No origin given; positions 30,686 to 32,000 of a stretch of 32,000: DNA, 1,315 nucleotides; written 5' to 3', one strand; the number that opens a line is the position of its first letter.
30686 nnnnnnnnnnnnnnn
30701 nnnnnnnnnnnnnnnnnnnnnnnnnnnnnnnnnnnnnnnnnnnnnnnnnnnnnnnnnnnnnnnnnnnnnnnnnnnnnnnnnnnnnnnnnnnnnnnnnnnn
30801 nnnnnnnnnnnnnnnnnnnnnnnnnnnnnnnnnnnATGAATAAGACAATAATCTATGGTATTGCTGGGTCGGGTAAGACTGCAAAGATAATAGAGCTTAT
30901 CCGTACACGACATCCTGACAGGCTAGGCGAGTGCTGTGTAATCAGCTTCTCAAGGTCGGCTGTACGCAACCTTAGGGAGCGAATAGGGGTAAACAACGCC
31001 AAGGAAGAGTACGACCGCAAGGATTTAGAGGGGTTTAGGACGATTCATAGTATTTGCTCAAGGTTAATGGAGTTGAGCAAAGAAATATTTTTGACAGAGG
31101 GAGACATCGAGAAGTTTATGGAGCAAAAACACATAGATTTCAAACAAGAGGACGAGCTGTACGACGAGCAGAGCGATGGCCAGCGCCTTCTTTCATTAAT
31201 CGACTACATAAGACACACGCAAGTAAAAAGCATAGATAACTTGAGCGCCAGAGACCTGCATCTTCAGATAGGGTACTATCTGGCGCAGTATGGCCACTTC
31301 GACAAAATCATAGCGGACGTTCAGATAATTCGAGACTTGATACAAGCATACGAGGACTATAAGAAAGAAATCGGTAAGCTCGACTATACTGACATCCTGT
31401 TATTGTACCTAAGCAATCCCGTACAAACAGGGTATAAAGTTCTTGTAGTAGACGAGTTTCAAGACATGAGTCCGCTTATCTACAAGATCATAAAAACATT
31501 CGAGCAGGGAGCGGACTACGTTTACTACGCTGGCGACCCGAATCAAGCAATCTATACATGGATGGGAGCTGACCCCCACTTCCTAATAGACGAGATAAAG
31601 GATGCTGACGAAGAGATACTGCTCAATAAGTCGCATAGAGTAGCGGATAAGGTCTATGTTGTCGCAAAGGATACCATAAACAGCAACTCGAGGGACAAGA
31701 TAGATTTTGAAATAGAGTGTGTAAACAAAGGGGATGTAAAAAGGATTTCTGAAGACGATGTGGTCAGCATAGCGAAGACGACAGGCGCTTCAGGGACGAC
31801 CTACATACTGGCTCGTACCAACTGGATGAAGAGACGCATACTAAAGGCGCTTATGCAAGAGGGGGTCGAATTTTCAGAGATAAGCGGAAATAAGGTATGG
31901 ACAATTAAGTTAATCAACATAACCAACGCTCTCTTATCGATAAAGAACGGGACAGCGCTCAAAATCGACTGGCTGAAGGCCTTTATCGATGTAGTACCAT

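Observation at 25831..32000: Integrase-bearing island inserted at the 3' end of tRNA-Asn(GUU), made almost entirely of orphan genes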

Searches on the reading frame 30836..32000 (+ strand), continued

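Call 35: search_protein_families(library=ncbifam, max_evalue=0.01, proteins=[L004:4092-4715:+, P0001])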
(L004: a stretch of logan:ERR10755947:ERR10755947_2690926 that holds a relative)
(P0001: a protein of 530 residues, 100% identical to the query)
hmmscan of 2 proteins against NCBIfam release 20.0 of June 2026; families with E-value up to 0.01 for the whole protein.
L004:4092-4715:+ (208 aa): 11 families
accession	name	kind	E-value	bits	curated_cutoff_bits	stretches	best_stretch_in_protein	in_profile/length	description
NF040815.2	recomb_XerA_Arch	equivalog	5.1e-32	111.5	220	1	21-200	90-260/263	site-specific tyrosine recombinase/integron integrase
TIGR02225.1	recomb_XerD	equivalog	3e-27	95.7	329.6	1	22-204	98-284/290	site-specific tyrosine recombinase XerD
TIGR02224.1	recomb_XerC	equivalog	1.3e-24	87.1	335.15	1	21-197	100-280/295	tyrosine recombinase XerC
NF001399.0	PRK00283.1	subfamily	4.9e-20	72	279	1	22-203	108-292/300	tyrosine recombinase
TIGR02249.1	integrase_gron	subfamily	4.9e-18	65.5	265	2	129-198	235-304/315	integron integrase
NF011946.0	PRK15417.1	equivalog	2.7e-12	46.5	435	1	133-196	254-317/337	integron integrase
NF003462.0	PRK05084.1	equivalog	5.4e-12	45.1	267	1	44-206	184-356/360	tyrosine recombinase XerS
NF002331.0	PRK01287.1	subfamily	2.2e-11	43.3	371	1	59-194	166-312/365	site-specific tyrosine recombinase XerC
NF040693.1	recomb_GmtY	equivalog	1.2e-05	24.7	340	0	154-203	392-441/441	gamma-mobile-trio recombinase GmtY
NF007370.0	PRK09870.1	subfamily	0.0073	16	221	0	130-191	115-176/200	tyrosine-type DNA invertase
NF007371.0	PRK09871.1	subfamily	0.0073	15.9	222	0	55-191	26-171/198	tyrosine-type DNA invertase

P0001 (530 aa): 9 families
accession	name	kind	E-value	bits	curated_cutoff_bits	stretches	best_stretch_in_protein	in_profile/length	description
TIGR01073.1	pcrA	equivalog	7.1e-17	61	911.2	2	9-360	25-385/725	DNA helicase PcrA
TIGR00609.1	recB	equivalog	3e-15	55.4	696.05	1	193-273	365-447/1175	exodeoxyribonuclease V subunit beta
NF008743.0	PRK11773.1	equivalog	2.3e-14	52.7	965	1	164-286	169-302/720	DNA helicase II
NF008276.0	PRK11054.1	equivalog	4.6e-14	51.8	543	1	156-334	383-575/684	DNA helicase IV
TIGR01075.1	uvrD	equivalog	6.7e-14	51.1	1144.45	1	167-285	167-296/715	DNA helicase II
TIGR01074.1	rep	equivalog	1.7e-11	43.1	951.45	1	8-285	21-294/668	DNA helicase Rep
NF008128.0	PRK10876.1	equivalog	6.7e-08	30.6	1697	1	192-271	370-451/1181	exodeoxyribonuclease V subunit beta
NF008172.0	PRK10919.1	equivalog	1.3e-07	30.3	1168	1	9-285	23-295/673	DNA helicase Rep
TIGR02784.1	addA_alphas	equivalog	2.2e-06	26.3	860.75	1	158-253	337-455/1138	double-strand break repair helicase AddA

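Call 60: search_protein_families(library=padloc, max_evalue=0.01, proteins=[P0001, L004:2420-2803:+, L004:3305-3760:+, L004:3760-4095:+, L004:4852-5160:+, L004:3019-3312:+])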
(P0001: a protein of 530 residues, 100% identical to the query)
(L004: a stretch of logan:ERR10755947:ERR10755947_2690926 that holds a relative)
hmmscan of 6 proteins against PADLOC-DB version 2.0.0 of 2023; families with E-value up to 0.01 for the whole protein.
P0001 (530 aa): 36 families (the best 25 are shown)
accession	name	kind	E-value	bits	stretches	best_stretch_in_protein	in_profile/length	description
PDLC00117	GajB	-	2.4e-24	83.8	2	9-352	35-383/604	UrvD helicase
PDLC00132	GajB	-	1.2e-22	78.3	2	8-296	23-313/625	UrvD helicase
PDLC00119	GajB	-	1.3e-20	71.9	1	11-519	25-540/565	UrvD helicase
PDLC00122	GajB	-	8e-20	69.2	1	196-521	159-471/502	UrvD helicase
PDLC00104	GajB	-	8.2e-17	59.1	2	195-358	161-334/574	UrvD helicase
PDLC00106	GajB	-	1.1e-16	58.5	2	6-279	21-286/577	UrvD helicase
PDLC00138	GajB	-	1.2e-16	58.6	1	3-519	19-564/581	UrvD helicase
PDLC00129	GajB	-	2e-16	57.7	2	197-340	224-369/594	UrvD helicase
PDLC00107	GajB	-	2.2e-16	57.6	1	4-521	31-555/587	UrvD helicase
PDLC03802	RTasHel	-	2.7e-16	57.6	1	10-308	27-296/675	DRT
PDLC00123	GajB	-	2.7e-16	57.3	1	197-518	174-503/540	UrvD helicase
PDLC00121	GajB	-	5.2e-16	56.3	1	197-275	200-277/565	UrvD helicase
PDLC00114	GajB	-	1.3e-15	55.1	1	11-344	30-376/635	UrvD helicase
PDLC00108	GajB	-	3.4e-14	50.7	2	195-279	54-140/445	UrvD helicase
PDLC00103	GajB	-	3.8e-14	50.5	2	191-289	203-303/612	UrvD helicase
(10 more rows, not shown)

L004:2420-2803:+ (128 aa): 0 families

L004:3305-3760:+ (152 aa): 0 families

L004:3760-4095:+ (112 aa): 0 families

L004:4852-5160:+ (103 aa): 0 families

L004:3019-3312:+ (98 aa): 0 families

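Call 61: search_protein_families(library=phrogs, max_evalue=0.01, proteins=[L004:2021-2194:+, L004:2202-2420:+, L004:2420-2803:+, L004:2808-3038:+, L004:3019-3312:+, L004:3305-3760:+, L004:3760-4095:+, L004:4092-4715:+, L004:4852-5160:+, P0001])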
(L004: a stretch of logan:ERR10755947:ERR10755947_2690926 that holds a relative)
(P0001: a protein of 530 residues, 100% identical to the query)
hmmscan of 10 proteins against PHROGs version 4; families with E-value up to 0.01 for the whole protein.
L004:2021-2194:+ (58 aa): 0 families

L004:2202-2420:+ (73 aa): 0 families

L004:2420-2803:+ (128 aa): 0 families

L004:2808-3038:+ (77 aa): 0 families

L004:3019-3312:+ (98 aa): 0 families

L004:3305-3760:+ (152 aa): 0 families

L004:3760-4095:+ (112 aa): 0 families

L004:4092-4715:+ (208 aa): 6 families
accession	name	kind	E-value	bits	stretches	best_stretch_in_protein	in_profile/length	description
phrog_216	-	integration and excision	2.6e-32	113.1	1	16-208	44-238/301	integrase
phrog_1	-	integration and excision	1.2e-28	101.8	1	17-205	261-446/611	integrase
phrog_7269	-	integration and excision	1.1e-11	45.5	1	129-207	6-82/89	integrase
phrog_7685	-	integration and excision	6.6e-07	30.1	1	98-194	126-223/240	integrase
phrog_23271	-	unknown function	0.00015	22.6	1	155-198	11-53/67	-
phrog_5127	-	integration and excision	0.0081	16.7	0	52-83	210-239/355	integrase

L004:4852-5160:+ (103 aa): 0 families

P0001 (530 aa): 4 families
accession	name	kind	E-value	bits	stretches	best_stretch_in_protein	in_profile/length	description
phrog_1967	-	DNA, RNA and nucleotide metabolism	2.8e-64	219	1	3-525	168-671/776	DNA helicase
phrog_325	-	DNA, RNA and nucleotide metabolism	7e-06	25.6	0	4-78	493-554/986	Dda-like helicase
phrog_25411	-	unknown function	8.8e-06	25.6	1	462-528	539-603/627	-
phrog_25205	-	unknown function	0.00023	20.6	1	196-276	180-261/607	-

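Call 62: search_dna_similar(query=P0001, collection=phages, mode=protein, max_rows=15)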
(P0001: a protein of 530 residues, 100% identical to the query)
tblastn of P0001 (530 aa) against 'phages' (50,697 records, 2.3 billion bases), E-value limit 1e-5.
Records with a match: 55; places in all: 55; records where one place covers at least 80% of the query: 23.
Best place of each record, by identity: <60% 55.
By first word of the organism name: Acinetobacter 14; Bacteriophage 9; Bacillus 8; Dinoroseobacter 3; Salmonella 3; Pelagibacter 2; Klebsiella 2; Meiothermus 2; Pseudanabaena 1; phage 1; and 10 more.
By host as written in the record: - 14; Acinetobacter baumannii 4; Acinetobacter baumannii DSM 106838 2; Dinoroseobacter shibae DFL12T 2; Candidatus Pelagibacter sp. HTCC1062 2; Acinetobacter baumannii Acb8/09 2; Acinetobacter calcoaceticus ATCC23055 2; Meiothermus sp. 2; and 23 more.
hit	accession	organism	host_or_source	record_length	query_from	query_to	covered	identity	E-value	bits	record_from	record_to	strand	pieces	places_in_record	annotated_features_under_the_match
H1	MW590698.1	Acinetobacter phage 53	Acinetobacter baumannii WHG40137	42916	1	515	97%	27.5%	2e-29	129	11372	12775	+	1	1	record has no annotation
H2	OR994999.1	Acinetobacter phage pB23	Acinetobacter baumannii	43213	1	515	97%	27.5%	2e-29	129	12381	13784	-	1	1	hypothetical protein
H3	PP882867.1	Dinoroseobacter phage vB_DshS_R26L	Dinoroseobacter shibae DFL12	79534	1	515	97%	26.4%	4e-35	146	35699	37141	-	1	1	ATP-dependent DNA helicase | primase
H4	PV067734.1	Acinetobacter phage vB_AbaS-Bhz20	Acinetobacter baumannii DSM 106838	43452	6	515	96%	26.5%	2e-27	123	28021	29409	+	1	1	DNA helicase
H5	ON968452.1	Pseudanabaena phage Pan1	Pseudanabaena sp.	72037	1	515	97%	26.1%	6e-32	137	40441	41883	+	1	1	ATP-dependent DNA helicase | primase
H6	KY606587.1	Dinoroseobacter phage vB_DshS-R5C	Dinoroseobacter shibae DFL12T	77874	1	515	97%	25.8%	3e-30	131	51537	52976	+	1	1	ATP-dependent DNA helicase | primase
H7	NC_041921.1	Dinoroseobacter phage vB_DshS-R5C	Dinoroseobacter shibae DFL12T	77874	1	515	97%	25.8%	3e-30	131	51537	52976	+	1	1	DNA helicase | primase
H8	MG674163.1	Acinetobacter phage SH-Ab 15497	Acinetobacter baumannii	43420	2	502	95%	26.2%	1e-24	114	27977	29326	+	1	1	helicase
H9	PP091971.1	Acinetobacter phage vB_MZM_2AB-P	Acinetobacter baumannii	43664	2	502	95%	26.2%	7e-24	112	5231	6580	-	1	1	hypothetical protein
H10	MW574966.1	phage 023Pt_psg01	unknown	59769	3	520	98%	25.4%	1e-18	96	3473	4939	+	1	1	ATP-dependent helicase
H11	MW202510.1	Caudoviricetes sp.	Manatee Spring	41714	5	518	97%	25.6%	3e-33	141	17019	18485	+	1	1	rep helicasE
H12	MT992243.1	Acinetobacter phage DMU1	Acinetobacter baumannii 19606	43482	2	502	95%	25.9%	6e-24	112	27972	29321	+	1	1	superfamily I DNA or RNA helicase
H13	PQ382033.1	Acinetobacter phage vB_AbaSI_2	Acinetobacter baumannii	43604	2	502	95%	25.9%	8e-24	112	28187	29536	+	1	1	helicase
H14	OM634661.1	Bacillus phage vB_BauM_KLEB27-3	Bacillus australimaris sKR4M-27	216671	5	510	95%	25.5%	7e-13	77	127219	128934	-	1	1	DNA helicase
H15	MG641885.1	Salmonella phage PMBT28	Salmonella enterica subsp. enterica ...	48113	2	514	97%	25.1%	7e-28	124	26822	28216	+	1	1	ATP-dependent DNA helicase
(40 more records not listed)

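Call 63: search_dna_similar(query=P0001, collection=plasmids, mode=protein, max_rows=15)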
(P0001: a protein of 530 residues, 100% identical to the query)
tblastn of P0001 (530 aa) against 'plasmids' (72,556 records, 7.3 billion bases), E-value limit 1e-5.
Records with a match: 180; places in all: 182; records where one place covers at least 80% of the query: 64.
Best place of each record, by identity: <60% 180.
By first word of the organism name: Enterococcus 26; Burkholderia 17; Bacillus 16; Clostridium 13; Cupriavidus 8; Thermococcus 7; Paraburkholderia 7; Escherichia 6; Pseudomonas 5; Acinetobacter 5; and 46 more.
By predicted mobility (MOB-suite, as given by PLSDB): non-mobilizable 109; mobilizable 42; conjugative 29.
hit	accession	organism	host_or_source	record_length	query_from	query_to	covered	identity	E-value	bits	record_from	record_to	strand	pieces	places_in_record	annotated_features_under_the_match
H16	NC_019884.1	Thermococcus sp. CIR10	-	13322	6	515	96%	26.2%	2e-27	125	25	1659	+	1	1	ATP-dependent helicase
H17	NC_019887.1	Thermococcus sp. IRI33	-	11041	6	520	97%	25.7%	2e-25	118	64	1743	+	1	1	ATP-dependent helicase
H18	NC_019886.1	Thermococcus sp. AMT7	-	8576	6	520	97%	25.3%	3e-24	115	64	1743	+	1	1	ATP-dependent helicase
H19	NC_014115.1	Thermococcus nautili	-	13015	30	525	94%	26.2%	1e-27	125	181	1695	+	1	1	ATP-dependent helicase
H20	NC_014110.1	Pyrococcus sp. 12/1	-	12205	6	515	96%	25.3%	1e-23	113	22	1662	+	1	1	ATP-dependent helicase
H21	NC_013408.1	Methanocaldococcus vulcanius M7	-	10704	6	520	97%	25.1%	2e-23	112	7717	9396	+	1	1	ATP-dependent helicase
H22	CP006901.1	Clostridium botulinum Prevot_594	Isolate microbial culture,ham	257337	4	520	98%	24.5%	7e-10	70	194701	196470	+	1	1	hypothetical protein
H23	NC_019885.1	Thermococcus sp. EXT9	-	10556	6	520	97%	24.4%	7e-23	110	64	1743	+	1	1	ATP-dependent helicase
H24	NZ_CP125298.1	Paraburkholderia sabiae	Mimosa caesalpiniifolia,cell ...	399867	4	520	98%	24.1%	2e-11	74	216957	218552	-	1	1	ATP-dependent helicase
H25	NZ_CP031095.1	Clostridium botulinum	Homo sapiens,human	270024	5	520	97%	24.1%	2e-10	71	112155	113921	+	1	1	ATP-dependent helicase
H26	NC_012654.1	Clostridium botulinum Ba4 str. 657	-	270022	8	520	97%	24.2%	4e-10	71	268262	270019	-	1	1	none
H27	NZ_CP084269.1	Caballeronia sp. Lep1P3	Leptoglossus zonatus,Cell culture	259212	4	520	98%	23.9%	2e-10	71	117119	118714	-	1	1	ATP-dependent helicase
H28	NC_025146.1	Clostridium botulinum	-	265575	4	520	98%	23.9%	2e-9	68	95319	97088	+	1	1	ATP-dependent helicase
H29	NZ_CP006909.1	Clostridium botulinum CDC_1436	Isolate microbial culture,stool (infant)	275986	5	520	97%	23.9%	5e-9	67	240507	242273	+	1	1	ATP-dependent helicase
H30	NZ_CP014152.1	Clostridium botulinum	Microbial isolate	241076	5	520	97%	23.9%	9e-10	69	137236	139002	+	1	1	ATP-dependent helicase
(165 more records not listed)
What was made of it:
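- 30836..32000 (+): SF1 UvrD/Rep-like helicase. The full length is 530 aa (P0001), ending at window-equivalent 32428. Motifs GSGKT, DEFQD, GDPNQ, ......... and VAFTRSK are intact. The best plasmid matches are pTN2/pEXT9a-family helicases at 24-26% identity over 94-97% of the protein (call 63).
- On pTN2/pEXT9a plasmid superfamily: tblastn gives 24-26% identity over 94-97% of the protein, E 1e-23 to 1e-27, to all seven family plasmids in PLSDB (call 63).
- Closest known: pTN2/pEXT9a plasmid superfamily of Thermococcales and Methanocaldococcus. Same: The SF1 UvrD/Rep-like helicase gives the best plasmid matches (24-26% identity over 94-97% of the protein, call 63).
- The best plasmid hits are pCIR10, pIRI33, pAMT7, pTN2, pP12-1, pMETVU01 and pEXT9a (call 63).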

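Call 112: find_related_loci(query=A6, collection=viral_contigs, flank=10000)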
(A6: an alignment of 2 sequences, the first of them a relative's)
Query A6 (530 aa) in viral_contigs; peptide patterns used: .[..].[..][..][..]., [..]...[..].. (x = any residue, [..] = any of these).
162 stretches matched a pattern; 6 encode a relative of the query (tblastn E <= 1e-3); 6 distinct loci.
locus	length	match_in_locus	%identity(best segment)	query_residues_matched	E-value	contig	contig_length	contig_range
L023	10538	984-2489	26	2-518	5e-29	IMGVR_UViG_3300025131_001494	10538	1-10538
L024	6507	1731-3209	26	3-520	5e-25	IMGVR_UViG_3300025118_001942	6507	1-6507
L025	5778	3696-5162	26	3-520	8e-24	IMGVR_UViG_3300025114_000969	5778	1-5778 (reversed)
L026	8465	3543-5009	26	3-520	1e-23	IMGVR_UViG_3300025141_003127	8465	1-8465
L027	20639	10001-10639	26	129-347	1e-8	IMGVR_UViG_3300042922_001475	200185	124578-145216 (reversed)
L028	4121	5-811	25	236-520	2e-7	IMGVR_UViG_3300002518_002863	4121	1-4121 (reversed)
